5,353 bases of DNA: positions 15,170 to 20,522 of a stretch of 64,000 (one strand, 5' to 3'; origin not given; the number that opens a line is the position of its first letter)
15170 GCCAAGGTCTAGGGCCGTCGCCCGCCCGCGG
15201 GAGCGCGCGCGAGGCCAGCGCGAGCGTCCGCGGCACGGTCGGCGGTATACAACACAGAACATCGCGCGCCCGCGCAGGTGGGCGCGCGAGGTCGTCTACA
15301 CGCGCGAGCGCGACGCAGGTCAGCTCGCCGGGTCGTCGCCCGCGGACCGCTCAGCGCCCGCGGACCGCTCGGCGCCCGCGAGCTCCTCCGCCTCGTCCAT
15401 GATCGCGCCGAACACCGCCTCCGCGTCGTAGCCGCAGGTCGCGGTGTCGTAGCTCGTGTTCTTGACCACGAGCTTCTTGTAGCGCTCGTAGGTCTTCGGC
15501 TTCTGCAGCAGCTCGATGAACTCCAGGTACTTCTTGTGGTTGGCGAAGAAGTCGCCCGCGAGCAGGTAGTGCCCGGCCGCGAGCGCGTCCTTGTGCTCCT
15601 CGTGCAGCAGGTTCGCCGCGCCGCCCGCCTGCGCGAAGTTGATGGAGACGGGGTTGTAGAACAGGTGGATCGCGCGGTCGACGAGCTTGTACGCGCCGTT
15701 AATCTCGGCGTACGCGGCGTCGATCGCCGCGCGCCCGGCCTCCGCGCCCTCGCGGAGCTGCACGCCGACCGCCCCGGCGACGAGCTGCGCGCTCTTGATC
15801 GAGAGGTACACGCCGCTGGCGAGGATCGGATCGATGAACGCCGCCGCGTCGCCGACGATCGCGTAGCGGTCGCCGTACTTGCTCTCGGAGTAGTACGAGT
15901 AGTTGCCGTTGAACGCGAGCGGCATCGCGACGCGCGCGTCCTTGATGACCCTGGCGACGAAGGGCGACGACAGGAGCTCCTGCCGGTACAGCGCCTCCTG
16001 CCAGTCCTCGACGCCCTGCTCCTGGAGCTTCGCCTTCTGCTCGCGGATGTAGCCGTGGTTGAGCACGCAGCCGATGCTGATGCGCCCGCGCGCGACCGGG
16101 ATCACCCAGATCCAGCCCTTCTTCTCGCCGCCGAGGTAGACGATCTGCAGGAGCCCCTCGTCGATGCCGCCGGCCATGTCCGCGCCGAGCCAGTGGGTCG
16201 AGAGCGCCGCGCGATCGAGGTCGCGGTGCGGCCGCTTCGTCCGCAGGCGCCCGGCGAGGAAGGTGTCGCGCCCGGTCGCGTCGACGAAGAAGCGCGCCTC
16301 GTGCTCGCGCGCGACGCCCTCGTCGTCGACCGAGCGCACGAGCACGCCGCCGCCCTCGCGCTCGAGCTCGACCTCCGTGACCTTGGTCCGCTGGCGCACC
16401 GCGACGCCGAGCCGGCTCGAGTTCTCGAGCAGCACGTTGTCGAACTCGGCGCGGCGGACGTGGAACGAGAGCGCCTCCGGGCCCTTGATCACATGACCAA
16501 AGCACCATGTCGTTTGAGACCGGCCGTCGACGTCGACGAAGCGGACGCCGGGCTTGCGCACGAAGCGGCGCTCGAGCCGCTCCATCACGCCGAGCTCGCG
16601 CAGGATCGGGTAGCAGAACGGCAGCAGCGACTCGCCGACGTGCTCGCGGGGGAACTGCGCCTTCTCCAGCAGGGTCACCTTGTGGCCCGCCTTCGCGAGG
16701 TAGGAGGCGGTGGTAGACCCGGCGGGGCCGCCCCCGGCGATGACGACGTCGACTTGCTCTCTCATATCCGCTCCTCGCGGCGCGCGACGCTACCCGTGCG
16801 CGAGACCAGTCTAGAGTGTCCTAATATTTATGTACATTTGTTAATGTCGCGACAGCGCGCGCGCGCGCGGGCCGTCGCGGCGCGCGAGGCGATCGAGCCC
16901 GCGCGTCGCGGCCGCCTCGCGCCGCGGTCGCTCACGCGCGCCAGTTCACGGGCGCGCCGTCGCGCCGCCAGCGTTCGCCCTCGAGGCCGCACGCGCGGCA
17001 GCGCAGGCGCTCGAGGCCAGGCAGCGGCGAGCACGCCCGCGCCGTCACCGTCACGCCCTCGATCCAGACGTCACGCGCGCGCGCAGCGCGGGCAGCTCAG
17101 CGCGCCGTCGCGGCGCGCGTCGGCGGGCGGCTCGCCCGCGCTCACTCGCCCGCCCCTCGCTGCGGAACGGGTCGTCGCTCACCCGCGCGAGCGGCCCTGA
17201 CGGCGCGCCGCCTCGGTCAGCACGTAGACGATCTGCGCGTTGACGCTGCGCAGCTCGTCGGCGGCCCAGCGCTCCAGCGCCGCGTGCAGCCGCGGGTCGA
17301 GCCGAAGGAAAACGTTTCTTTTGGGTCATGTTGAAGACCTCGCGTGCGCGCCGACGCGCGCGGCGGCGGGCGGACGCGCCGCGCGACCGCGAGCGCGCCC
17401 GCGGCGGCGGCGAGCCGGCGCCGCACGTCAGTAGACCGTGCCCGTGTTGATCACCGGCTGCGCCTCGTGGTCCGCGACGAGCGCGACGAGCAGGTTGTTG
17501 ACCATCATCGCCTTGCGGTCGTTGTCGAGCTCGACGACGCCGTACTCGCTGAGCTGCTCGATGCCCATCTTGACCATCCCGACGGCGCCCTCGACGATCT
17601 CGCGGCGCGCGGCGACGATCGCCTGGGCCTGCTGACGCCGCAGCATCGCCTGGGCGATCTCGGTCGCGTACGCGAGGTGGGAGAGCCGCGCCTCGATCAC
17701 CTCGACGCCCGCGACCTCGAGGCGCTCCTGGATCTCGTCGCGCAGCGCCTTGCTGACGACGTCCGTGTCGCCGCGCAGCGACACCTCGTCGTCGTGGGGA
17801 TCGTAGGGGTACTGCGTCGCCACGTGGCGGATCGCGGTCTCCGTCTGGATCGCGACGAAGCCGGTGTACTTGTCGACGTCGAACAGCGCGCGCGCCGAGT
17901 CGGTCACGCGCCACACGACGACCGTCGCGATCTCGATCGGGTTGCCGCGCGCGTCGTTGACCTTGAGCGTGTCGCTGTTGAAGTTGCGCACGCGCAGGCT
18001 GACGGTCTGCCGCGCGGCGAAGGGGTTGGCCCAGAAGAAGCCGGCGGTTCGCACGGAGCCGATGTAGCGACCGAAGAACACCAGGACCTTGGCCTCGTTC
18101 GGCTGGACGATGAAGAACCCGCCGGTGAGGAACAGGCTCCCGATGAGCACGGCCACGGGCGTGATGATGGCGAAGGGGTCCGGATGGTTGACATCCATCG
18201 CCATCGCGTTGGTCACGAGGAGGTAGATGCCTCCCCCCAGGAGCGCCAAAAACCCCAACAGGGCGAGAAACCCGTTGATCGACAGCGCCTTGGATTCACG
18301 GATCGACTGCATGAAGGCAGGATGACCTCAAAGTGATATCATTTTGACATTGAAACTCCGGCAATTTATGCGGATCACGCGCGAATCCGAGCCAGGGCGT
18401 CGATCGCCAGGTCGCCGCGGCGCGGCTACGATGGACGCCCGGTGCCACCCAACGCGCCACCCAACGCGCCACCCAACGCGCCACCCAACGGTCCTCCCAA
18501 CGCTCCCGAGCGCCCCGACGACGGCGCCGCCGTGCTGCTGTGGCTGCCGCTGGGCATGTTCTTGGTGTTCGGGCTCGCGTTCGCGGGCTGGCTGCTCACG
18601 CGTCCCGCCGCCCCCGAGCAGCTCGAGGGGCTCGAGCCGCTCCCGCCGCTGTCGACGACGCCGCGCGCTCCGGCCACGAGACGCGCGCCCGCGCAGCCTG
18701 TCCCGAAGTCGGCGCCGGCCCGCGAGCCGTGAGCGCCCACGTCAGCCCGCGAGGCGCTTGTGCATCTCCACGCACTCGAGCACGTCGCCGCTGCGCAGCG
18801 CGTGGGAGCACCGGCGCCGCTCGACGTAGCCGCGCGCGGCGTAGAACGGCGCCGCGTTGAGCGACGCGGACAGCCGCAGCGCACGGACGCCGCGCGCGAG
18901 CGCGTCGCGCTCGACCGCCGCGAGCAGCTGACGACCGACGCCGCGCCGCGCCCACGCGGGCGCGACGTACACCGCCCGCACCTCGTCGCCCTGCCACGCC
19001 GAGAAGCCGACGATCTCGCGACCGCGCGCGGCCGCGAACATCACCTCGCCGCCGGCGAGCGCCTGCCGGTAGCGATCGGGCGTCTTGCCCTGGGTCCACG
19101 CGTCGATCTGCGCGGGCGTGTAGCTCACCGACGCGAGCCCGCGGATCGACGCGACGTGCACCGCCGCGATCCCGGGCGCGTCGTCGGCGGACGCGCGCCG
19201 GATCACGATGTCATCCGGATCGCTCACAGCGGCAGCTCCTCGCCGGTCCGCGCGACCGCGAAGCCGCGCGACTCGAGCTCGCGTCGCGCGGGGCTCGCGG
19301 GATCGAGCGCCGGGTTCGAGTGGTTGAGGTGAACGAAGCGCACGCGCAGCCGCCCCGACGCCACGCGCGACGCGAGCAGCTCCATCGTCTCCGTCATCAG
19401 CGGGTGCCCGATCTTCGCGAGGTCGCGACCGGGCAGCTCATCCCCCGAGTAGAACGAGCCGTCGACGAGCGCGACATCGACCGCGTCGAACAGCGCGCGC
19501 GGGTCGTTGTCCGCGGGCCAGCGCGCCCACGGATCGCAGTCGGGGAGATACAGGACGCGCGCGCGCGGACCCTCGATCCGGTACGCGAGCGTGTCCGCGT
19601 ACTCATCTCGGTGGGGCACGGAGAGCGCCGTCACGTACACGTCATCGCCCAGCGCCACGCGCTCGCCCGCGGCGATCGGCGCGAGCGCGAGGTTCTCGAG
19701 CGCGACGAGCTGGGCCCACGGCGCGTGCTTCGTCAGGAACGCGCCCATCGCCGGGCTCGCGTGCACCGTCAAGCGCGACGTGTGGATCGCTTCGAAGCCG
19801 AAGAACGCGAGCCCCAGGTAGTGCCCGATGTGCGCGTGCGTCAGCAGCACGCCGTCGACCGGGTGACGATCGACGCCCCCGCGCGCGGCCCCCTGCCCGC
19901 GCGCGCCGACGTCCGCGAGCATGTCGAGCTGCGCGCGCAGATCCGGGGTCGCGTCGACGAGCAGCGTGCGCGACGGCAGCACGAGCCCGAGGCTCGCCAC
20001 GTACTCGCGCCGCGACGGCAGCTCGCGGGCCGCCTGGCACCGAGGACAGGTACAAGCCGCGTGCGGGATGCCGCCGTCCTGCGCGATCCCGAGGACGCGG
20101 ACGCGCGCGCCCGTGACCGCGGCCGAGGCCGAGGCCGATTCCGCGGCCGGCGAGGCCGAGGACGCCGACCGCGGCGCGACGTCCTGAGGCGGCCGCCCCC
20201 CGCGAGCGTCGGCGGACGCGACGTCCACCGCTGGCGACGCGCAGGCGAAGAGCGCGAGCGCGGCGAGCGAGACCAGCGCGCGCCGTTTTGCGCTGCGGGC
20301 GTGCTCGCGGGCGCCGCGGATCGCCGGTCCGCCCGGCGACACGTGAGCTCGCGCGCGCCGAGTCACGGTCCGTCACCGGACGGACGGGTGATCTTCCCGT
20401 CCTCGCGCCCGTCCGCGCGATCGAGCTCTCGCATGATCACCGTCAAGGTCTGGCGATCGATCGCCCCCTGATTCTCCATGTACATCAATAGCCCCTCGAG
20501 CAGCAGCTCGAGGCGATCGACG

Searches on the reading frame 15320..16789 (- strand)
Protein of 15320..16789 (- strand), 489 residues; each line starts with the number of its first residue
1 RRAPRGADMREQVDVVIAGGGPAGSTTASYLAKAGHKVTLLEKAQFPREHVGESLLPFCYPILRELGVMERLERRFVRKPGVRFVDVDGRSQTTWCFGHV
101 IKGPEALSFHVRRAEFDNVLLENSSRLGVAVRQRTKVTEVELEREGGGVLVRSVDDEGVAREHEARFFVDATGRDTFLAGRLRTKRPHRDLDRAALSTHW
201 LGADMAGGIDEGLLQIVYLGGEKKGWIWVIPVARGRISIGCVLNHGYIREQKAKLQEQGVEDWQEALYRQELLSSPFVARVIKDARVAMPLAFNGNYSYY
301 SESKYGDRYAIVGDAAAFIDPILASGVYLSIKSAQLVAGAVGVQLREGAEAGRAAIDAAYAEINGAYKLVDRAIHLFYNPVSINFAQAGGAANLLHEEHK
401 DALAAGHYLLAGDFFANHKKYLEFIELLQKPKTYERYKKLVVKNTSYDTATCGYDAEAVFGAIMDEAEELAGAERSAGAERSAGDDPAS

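Call 30: search_protein_families(library=pfam, proteins=[window:15320-16789:-], max_evalue=0.01)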
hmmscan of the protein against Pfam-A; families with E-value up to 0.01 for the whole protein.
window:15320-16789:- (489 aa): 13 families
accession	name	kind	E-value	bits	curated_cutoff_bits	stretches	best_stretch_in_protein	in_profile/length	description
PF04820.20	Trp_halogenase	-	2.2e-25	89.9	21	2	14-110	1-105/458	Tryptophan halogenase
PF01494.25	FAD_binding_3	-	1.7e-16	60.8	22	1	13-350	2-327/349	FAD binding domain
PF01266.30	DAO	-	2.1e-12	47.7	27.9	1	14-47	1-34/353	FAD dependent oxidoreductase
PF12831.13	FAD_oxidored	-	1.3e-08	35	27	1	14-173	1-145/416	FAD dependent oxidoreductase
PF13450.12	NAD_binding_8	-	1.8e-07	31.8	21.9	1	17-45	1-29/68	NAD(P)-binding Rossmann-like domain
PF07992.20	Pyr_redox_2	-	3e-07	30.6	26.1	1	14-68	2-198/291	Pyridine nucleotide-disulphide oxidoreductase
PF00890.30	FAD_binding_2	-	5.2e-06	26.3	20.4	1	14-46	1-33/414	FAD binding domain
PF00070.33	Pyr_redox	-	7.1e-06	26.9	22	1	15-55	2-42/82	Pyridine nucleotide-disulphide oxidoreductase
PF01946.23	Thi4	-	9.5e-05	22.2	26.2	1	12-43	17-49/235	Thi4 family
PF03486.20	HI0933_like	-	9.9e-05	22.3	50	1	14-45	2-33/244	HI0933-like protein Rossmann domain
PF01134.28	GIDA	-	0.0023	17.5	22.1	1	14-42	1-29/391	Glucose inhibited division protein A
PF01593.30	Amino_oxidase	-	0.0027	17.5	19.8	0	24-44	3-23/443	Flavin containing amine oxidoreductase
PF05834.18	Lycopene_cycl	-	0.003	17.1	23.4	0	14-47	1-39/380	Lycopene cyclase protein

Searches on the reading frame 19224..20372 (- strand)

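Call 30: search_protein_families(library=pfam, proteins=[window:19224-20372:-], max_evalue=0.01)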
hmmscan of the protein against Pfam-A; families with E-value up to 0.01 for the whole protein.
window:19224-20372:- (382 aa): 2 families
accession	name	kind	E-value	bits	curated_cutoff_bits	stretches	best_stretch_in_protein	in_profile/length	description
PF12706.13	Lactamase_B_2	-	9.3e-24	84.6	27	1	135-334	1-188/200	Beta-lactamase superfamily domain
PF00753.33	Lactamase_B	-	1.1e-06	29.2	22.7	1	133-214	14-86/196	Metallo-beta-lactamase superfamily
